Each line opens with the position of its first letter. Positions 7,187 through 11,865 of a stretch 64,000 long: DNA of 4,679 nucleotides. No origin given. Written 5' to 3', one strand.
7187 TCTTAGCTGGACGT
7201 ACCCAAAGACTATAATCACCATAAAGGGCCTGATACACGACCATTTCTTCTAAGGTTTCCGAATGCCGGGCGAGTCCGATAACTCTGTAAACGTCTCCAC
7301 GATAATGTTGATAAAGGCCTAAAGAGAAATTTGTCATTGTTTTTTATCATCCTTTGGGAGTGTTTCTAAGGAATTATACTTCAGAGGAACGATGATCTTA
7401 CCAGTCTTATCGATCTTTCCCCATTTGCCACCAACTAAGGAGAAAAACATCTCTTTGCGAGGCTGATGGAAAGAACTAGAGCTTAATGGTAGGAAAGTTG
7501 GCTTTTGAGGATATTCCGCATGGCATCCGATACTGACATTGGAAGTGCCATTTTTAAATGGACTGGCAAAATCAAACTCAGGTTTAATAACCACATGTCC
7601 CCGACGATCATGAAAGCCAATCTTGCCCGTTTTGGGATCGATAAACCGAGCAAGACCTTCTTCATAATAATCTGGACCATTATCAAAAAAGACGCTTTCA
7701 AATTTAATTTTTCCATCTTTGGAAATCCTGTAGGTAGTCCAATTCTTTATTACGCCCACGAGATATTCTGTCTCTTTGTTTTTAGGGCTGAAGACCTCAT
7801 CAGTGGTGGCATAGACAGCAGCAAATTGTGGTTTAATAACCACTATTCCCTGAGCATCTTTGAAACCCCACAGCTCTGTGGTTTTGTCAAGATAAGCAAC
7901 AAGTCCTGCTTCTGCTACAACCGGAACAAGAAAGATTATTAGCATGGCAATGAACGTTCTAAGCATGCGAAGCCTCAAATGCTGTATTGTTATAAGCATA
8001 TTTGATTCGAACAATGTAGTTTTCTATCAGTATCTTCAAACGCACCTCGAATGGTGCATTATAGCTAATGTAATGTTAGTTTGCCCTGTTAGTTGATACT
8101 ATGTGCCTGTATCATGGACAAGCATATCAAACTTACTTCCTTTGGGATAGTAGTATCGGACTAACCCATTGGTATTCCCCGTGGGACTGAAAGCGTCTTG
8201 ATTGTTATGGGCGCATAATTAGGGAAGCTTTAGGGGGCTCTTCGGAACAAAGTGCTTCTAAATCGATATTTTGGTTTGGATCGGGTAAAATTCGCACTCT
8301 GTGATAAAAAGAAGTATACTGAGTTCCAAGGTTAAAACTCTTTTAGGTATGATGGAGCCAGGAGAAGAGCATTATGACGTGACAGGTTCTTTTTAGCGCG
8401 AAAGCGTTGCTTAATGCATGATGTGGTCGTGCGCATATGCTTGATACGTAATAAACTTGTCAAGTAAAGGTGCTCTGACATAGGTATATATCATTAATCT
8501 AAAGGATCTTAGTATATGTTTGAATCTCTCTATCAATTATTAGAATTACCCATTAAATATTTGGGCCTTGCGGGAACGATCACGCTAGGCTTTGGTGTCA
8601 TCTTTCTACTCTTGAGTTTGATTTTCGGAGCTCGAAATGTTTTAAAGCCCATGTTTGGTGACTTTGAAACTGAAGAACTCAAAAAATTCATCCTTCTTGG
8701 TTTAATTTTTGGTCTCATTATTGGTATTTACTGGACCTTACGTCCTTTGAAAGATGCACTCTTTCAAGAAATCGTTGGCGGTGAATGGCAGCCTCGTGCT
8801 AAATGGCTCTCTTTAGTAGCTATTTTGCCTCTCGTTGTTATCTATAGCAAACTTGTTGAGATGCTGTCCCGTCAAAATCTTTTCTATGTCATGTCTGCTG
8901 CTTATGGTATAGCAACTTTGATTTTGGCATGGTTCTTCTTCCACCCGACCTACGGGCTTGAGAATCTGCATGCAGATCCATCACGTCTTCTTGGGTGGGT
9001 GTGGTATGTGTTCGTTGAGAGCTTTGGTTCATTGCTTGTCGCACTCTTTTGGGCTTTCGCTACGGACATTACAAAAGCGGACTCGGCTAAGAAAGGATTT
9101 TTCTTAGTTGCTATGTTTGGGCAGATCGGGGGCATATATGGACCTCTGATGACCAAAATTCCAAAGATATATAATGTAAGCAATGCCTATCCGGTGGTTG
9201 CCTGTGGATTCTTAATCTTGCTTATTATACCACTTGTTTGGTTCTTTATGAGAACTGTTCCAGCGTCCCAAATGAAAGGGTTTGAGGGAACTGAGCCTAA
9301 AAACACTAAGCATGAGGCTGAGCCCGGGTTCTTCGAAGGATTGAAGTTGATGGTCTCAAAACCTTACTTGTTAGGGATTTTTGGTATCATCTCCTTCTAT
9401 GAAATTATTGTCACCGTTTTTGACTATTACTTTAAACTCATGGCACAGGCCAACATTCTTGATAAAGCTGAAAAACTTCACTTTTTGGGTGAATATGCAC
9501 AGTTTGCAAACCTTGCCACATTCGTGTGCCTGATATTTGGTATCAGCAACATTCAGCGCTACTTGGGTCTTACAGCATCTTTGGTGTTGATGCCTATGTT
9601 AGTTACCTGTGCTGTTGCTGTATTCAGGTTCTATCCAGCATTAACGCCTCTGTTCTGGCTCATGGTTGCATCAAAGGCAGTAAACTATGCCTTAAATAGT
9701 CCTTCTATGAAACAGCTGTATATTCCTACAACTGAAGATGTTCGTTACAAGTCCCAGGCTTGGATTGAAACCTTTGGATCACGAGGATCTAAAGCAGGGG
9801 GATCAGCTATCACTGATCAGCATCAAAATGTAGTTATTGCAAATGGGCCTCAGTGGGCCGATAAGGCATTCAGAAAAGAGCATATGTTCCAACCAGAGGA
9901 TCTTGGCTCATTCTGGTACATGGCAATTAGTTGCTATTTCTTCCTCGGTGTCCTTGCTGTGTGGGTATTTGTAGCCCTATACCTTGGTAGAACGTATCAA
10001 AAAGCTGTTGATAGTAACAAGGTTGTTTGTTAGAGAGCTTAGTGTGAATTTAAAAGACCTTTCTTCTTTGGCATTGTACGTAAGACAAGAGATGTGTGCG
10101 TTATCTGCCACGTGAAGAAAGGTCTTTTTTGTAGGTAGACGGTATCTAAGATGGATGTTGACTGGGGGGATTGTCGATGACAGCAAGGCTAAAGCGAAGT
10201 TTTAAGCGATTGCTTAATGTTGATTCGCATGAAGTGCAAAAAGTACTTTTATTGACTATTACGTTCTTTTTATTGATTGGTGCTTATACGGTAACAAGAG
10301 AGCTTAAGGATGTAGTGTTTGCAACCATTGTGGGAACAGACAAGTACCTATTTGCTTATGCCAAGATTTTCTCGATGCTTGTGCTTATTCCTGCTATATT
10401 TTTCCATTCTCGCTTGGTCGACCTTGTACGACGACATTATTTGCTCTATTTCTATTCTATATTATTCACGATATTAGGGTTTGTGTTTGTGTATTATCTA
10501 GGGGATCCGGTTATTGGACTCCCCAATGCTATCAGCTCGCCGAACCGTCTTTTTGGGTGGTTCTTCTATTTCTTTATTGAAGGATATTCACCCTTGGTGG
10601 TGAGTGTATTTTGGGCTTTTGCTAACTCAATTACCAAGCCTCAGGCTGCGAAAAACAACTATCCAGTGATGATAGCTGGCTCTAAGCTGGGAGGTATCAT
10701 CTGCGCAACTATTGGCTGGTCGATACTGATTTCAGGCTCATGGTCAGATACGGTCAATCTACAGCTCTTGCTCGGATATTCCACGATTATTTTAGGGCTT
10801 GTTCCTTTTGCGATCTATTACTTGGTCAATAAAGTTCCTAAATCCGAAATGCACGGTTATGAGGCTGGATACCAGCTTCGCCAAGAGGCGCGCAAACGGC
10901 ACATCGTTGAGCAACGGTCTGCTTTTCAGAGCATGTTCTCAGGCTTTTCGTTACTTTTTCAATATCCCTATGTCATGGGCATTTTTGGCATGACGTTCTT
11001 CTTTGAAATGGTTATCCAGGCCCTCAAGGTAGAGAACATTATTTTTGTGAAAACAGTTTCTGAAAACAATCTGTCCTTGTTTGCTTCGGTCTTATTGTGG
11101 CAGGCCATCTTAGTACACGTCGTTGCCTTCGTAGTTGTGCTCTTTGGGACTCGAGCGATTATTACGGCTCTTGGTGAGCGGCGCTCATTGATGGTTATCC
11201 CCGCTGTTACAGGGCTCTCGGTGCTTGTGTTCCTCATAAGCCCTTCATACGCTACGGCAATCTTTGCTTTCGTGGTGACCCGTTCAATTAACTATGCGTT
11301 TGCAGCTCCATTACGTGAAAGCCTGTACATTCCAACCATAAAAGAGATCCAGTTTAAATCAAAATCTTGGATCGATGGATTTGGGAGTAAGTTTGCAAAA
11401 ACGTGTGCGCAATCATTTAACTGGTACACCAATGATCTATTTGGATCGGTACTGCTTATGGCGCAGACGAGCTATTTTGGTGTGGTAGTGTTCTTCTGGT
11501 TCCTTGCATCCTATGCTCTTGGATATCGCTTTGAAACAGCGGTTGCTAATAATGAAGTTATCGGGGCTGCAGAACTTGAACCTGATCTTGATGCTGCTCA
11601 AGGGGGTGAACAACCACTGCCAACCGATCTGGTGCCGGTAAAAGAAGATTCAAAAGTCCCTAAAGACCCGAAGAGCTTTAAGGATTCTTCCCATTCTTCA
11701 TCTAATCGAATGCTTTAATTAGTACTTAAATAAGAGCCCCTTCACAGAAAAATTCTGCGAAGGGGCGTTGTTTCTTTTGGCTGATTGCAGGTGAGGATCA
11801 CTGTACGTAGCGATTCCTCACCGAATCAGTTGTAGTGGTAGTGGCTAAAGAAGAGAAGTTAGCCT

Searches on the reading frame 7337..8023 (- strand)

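Call 47: search_protein_families(library=pfam, proteins=[window:7337-8023:-], max_evalue=0.0001)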
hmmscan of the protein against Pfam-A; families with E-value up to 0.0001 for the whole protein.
window:7337-8023:- (229 aa): 1 family
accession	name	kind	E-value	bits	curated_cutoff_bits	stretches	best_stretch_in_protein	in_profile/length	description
PF14903.11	WG_beta_rep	-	4.4e-15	55.8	25.6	1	136-164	2-30/35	WG containing repeat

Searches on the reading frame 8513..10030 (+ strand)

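Call 47: search_protein_families(library=pfam, proteins=[window:8513-10030:+], max_evalue=0.0001)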
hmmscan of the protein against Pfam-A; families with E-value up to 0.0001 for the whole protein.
window:8513-10030:+ (506 aa): 1 family
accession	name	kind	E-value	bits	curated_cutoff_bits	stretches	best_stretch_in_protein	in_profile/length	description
PF03219.20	TLC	-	2.8e-24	86.2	21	1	47-371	14-369/491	TLC ATP/ADP transporter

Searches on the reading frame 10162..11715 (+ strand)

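Call 47: search_protein_families(library=pfam, proteins=[window:10162-11715:+], max_evalue=0.0001)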
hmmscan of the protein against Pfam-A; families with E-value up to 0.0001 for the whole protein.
window:10162-11715:+ (518 aa): 1 family
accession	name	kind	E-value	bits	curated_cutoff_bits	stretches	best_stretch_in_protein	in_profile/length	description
PF03219.20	TLC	-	4.8e-12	45.9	21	1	134-358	150-369/491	TLC ATP/ADP transporter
